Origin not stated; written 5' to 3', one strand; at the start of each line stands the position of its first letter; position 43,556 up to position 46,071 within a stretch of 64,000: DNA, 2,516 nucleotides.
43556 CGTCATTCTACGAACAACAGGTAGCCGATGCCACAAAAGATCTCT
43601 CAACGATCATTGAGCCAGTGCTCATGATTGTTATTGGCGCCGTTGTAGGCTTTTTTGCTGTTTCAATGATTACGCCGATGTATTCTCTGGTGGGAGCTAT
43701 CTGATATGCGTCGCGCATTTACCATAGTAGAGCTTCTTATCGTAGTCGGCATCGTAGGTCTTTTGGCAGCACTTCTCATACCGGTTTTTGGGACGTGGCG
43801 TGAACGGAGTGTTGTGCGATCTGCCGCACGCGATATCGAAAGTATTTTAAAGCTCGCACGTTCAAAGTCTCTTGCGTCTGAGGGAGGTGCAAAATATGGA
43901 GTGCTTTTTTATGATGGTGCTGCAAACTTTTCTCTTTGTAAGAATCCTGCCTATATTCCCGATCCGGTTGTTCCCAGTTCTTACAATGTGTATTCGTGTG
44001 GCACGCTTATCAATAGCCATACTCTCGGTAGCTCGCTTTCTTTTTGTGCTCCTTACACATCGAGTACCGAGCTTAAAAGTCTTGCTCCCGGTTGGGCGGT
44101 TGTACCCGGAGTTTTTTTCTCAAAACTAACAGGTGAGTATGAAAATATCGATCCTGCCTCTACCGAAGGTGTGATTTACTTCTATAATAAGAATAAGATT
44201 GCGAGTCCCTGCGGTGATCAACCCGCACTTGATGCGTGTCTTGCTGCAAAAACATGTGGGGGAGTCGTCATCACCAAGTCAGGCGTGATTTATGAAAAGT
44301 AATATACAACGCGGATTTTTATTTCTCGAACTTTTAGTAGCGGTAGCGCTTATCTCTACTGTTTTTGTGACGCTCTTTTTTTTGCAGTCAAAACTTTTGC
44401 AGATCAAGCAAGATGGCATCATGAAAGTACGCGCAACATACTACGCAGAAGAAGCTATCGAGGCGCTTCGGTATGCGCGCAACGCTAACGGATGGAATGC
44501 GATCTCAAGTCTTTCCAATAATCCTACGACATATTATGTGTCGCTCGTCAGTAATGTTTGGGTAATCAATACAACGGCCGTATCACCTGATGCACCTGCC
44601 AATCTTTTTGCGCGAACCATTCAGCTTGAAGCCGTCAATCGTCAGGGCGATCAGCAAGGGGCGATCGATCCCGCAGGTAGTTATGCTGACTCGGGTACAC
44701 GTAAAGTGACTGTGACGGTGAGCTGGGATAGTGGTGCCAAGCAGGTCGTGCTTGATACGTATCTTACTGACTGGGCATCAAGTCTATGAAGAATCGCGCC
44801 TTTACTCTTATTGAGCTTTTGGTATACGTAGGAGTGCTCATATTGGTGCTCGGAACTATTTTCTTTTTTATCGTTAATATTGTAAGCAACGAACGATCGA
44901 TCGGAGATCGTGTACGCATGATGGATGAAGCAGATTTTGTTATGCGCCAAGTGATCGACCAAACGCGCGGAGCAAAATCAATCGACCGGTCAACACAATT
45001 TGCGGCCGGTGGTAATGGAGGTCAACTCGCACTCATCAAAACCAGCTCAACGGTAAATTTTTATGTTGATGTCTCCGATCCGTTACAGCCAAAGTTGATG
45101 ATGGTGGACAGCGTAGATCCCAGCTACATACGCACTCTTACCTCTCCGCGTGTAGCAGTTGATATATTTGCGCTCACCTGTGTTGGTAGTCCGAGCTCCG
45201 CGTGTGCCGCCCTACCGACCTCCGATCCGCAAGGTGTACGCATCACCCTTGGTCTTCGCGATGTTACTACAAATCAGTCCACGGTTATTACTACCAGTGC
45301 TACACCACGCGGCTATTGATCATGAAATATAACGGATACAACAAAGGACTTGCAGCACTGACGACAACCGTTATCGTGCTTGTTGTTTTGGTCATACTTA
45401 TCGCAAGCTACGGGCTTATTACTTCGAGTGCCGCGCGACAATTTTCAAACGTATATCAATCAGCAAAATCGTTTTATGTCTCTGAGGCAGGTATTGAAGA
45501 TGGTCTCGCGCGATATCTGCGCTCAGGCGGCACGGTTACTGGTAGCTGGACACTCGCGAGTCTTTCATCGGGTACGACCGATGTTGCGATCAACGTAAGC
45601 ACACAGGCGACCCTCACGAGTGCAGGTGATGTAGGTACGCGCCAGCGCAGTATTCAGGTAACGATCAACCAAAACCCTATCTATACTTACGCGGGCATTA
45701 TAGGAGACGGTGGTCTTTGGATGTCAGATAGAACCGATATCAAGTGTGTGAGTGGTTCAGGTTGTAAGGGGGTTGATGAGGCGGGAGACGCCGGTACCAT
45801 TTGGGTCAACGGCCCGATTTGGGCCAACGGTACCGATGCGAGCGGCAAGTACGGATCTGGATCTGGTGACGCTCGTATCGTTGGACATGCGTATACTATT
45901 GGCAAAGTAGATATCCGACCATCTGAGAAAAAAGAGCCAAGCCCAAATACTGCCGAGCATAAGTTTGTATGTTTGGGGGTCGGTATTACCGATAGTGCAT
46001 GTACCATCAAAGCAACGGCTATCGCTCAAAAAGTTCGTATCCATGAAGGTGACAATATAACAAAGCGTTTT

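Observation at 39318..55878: Type IV pilus locus: HK/RR-pilB-pilC-six prepilin-like genes (two ~940-aa PilX_N giants, one LamG-pilin)-pilMNO, with no secretin, prepilin peptidase or PilT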

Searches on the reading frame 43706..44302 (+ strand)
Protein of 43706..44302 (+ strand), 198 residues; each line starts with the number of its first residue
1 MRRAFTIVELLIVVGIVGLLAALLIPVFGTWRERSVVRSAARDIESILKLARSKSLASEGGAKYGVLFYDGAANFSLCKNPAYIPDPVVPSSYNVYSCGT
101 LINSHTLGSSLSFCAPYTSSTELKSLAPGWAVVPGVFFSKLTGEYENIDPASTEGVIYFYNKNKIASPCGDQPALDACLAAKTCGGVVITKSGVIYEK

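Call 4: search_protein_families(library=pfam, max_evalue=0.01, proteins=[window:43706-44302:+])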
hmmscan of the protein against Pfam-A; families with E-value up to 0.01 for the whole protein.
window:43706-44302:+ (198 aa): 1 family
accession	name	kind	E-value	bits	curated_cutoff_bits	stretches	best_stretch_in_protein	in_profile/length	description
PF07963.17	N_methyl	-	0.0021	18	21.2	1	2-24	4-26/27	Prokaryotic N-terminal methylation motif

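Call 69: search_solved_structures(query=A3, max_evalue=10)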
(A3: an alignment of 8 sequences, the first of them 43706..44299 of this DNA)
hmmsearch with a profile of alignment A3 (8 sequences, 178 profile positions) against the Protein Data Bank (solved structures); distinct sequences matched with E-value up to 10: 25.
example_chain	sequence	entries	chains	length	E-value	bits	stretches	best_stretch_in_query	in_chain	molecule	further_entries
9egp_A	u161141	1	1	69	3.7e-09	40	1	2-42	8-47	Geopilin domain 1 protein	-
7tgg_A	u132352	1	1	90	1.5e-08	38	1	2-42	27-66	Geopilin domain 1 protein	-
2m7g_A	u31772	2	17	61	4.3e-07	33.3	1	5-43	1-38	Geopilin domain 1 protein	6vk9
1oqw_A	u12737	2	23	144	1e-06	32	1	5-45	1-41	Fimbrial protein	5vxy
8tum_e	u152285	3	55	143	1.1e-06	32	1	5-84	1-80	Type IV major pilin protein PilA | Pilin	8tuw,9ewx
9laa_A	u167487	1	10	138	3e-06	30.5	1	3-35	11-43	Type IV pilin protein PilA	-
8tob_GA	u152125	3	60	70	3.5e-06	30.3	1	6-41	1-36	Fimbrial protein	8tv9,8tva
6gv9_A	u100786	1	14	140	6.9e-06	29.3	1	5-38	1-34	Prepilin peptidase-dependent protein D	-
8tj2_C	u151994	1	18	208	1.7e-05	28.1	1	5-43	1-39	Type IV major pilin protein PilA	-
8p3b_A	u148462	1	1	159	2.5e-05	27.5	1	5-40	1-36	Fimbrial protein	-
2hi2_A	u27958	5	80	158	2.9e-05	27.3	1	5-40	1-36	Fimbrial protein | PilA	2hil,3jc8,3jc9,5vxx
8pfb_G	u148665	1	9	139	2.9e-05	27.3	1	5-50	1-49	Type IV pilin PilE1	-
1ay2_A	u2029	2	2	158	3.1e-05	27.2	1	5-40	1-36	TYPE 4 PILIN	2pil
5kua_A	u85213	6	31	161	5.8e-05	26.3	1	5-40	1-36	pilin | Neisseria meningitidis PilE variant SB-GATDH | Neisseria meningitidis PilE, SB-DATDH variant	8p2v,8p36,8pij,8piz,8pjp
3sok_A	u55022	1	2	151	6.3e-05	26.2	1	5-35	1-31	Fimbrial protein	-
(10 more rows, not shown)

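Call 74: search_protein_families(library=ncbifam, max_evalue=1, proteins=[window:43706-44302:+])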
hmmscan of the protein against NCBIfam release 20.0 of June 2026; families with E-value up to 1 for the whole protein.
window:43706-44302:+ (198 aa): 11 families
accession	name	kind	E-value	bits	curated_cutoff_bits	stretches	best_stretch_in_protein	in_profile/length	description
NF041775.1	typeIV_PilA_Myxo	equivalog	5.1e-07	29.9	400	1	3-48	11-56/214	type IV pilin protein PilA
TIGR01710.1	typeII_sec_gspG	equivalog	6.8e-06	26.1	88.85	1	3-48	1-46/134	type II secretion system major pseudopilin GspG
TIGR01708.2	typeII_sec_gspH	equivalog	9.3e-06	25.7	80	1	3-70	2-67/169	type II secretion system minor pseudopilin GspH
TIGR02596.1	TIGR02596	subfamily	0.0003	20.9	70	1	5-75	1-69/196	Verru_Chthon cassette protein D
NF007862.0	PRK10574.1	equivalog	0.00097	19.3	138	1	2-31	4-33/145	prepilin peptidase-dependent pilin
TIGR02532.1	IV_pilin_GFxxxE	domain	0.001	18.8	16.3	1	2-24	1-23/24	prepilin-type N-terminal cleavage/methylation domain-containing protein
NF040982.1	ComGD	equivalog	0.0019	18.6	70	1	3-59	2-58/139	competence type IV pilus minor pilin ComGD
NF040999.1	pilin_ComGC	equivalog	0.0044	17.2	75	1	3-28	2-27/84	competence type IV pilus major pilin ComGC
NF047827.1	T3SSXpsH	equivalog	0.0082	15.9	160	1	5-59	3-57/145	type II secretion system protein XpsH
NF007800.0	PRK10506.1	equivalog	0.013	15.3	158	1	3-54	9-60/163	prepilin peptidase-dependent protein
NF041013.1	T4P_ComGE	equivalog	0.025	14.7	49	1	3-34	4-35/83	competence type IV pilus minor pilin ComGE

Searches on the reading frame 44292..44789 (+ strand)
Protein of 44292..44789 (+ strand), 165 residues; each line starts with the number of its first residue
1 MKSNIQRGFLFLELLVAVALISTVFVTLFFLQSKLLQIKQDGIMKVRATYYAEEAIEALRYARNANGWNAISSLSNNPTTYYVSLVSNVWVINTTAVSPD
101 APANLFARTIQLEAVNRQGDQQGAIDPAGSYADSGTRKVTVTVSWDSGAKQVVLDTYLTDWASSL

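Call 4: search_protein_families(library=pfam, max_evalue=0.01, proteins=[window:44292-44789:+])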
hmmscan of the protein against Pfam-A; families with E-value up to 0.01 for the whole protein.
window:44292-44789:+ (165 aa): 1 family
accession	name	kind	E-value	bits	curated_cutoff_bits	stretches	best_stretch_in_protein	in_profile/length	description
PF07379.16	DUF1494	-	0.0048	17.2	24.3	0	6-39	2-35/179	Protein of unknown function (DUF1494)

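Call 70: search_solved_structures(query=A4, max_evalue=10)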
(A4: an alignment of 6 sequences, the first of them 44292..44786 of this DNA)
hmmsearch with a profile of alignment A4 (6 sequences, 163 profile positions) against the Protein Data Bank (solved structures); distinct sequences matched with E-value up to 10: 7.
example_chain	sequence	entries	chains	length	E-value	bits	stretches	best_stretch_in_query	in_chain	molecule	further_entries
8gyr_B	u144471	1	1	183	0.0076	19.5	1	124-151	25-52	LigA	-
8gyr_A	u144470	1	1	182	0.0077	19.5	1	124-151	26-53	Leptospira Immunoglobulin-like protein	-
9egp_A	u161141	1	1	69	0.19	14.9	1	3-23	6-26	Geopilin domain 1 protein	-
7tgg_A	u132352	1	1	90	0.34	14.1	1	3-23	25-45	Geopilin domain 1 protein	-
1f99_A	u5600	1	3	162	1.1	12.4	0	41-89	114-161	R-PHYCOCYANIN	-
8ja1_A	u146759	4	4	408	1.4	12.1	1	71-108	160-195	DNA topoisomerase 2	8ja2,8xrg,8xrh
9laa_A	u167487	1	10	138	1.5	12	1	1-49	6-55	Type IV pilin protein PilA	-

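Call 74: search_protein_families(library=ncbifam, max_evalue=1, proteins=[window:44292-44789:+])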
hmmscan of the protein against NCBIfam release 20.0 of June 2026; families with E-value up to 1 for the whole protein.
window:44292-44789:+ (165 aa): 5 families
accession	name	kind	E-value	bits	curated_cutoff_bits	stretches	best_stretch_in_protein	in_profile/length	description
TIGR02523.1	type_IV_pilV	equivalog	2.1e-06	28.3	52.2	1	6-146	1-139/139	type IV pilus modification protein PilV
NF041013.1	T4P_ComGE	equivalog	0.0016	18.5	49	1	7-64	4-61/83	competence type IV pilus minor pilin ComGE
NF047828.1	T3SSXpsI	equivalog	0.055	13.5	150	1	6-59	1-54/132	type II secretion system protein XpsI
TIGR01707.1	gspI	equivalog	0.068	13.7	44.35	1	8-35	1-28/101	type II secretion system minor pseudopilin GspI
NF041002.1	pilin_ComGF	equivalog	0.22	11.7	80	1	6-40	1-35/139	competence type IV pilus minor pilin ComGF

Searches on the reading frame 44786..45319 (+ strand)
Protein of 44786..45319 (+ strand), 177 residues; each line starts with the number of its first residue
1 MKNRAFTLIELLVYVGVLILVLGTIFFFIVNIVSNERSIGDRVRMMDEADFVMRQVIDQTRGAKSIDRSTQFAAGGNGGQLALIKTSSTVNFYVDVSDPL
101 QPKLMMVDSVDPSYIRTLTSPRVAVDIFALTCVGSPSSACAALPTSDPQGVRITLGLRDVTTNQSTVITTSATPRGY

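Call 4: search_protein_families(library=pfam, max_evalue=0.01, proteins=[window:44786-45319:+])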
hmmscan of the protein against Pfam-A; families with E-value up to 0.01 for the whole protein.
window:44786-45319:+ (177 aa): 1 family
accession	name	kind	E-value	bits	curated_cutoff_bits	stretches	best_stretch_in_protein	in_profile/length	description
PF07963.17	N_methyl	-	0.00065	19.6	21.2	1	2-25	3-26/27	Prokaryotic N-terminal methylation motif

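Call 71: search_solved_structures(query=A5, max_evalue=10)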
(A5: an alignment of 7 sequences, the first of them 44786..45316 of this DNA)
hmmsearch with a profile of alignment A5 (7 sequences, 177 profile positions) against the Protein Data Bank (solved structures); distinct sequences matched with E-value up to 10: 5.
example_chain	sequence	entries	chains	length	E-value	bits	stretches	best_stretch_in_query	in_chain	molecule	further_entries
9egp_A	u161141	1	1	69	0.0038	20.3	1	5-42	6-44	Geopilin domain 1 protein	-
7tgg_A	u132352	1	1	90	0.0091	19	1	5-42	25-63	Geopilin domain 1 protein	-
9lab_B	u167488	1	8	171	0.089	15.8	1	5-33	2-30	MSHA major pilin subunit MshA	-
2m7g_A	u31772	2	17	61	0.41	13.7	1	10-42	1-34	Geopilin domain 1 protein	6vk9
9laa_A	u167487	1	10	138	0.43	13.6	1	4-29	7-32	Type IV pilin protein PilA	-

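Call 74: search_protein_families(library=ncbifam, max_evalue=1, proteins=[window:44786-45319:+])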
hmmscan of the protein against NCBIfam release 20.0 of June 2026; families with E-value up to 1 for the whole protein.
window:44786-45319:+ (177 aa): 5 families
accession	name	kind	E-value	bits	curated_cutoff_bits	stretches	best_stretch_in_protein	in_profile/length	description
NF038304.1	EPS_HpsC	equivalog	0.0014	18.3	200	1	3-38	20-55/318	hormogonium polysaccharide secretion pseudopilin HpsC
NF041002.1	pilin_ComGF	equivalog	0.0024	18.1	80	1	3-65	1-61/139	competence type IV pilus minor pilin ComGF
NF041013.1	T4P_ComGE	equivalog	0.045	13.9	49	1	2-45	2-45/83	competence type IV pilus minor pilin ComGE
NF040999.1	pilin_ComGC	equivalog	0.052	13.8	75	1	4-41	2-36/84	competence type IV pilus major pilin ComGC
NF040982.1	ComGD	equivalog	0.11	12.9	70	1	3-31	1-29/139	competence type IV pilus minor pilin ComGD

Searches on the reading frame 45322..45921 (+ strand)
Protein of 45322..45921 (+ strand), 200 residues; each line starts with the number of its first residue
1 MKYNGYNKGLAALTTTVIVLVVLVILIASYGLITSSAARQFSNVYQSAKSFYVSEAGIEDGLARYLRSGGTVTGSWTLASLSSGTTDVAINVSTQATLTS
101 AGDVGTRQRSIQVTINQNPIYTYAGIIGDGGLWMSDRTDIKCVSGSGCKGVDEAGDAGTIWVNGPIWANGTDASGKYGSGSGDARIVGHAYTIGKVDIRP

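Call 52: search_protein_families(library=pfam, max_evalue=5, proteins=[window:45322-45921:+])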
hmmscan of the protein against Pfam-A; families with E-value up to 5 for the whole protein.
window:45322-45921:+ (200 aa): 1 family
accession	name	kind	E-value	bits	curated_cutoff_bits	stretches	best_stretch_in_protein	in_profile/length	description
PF14341.11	PilX_N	-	0.064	13.7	25.5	1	8-59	1-51/51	PilX N-terminal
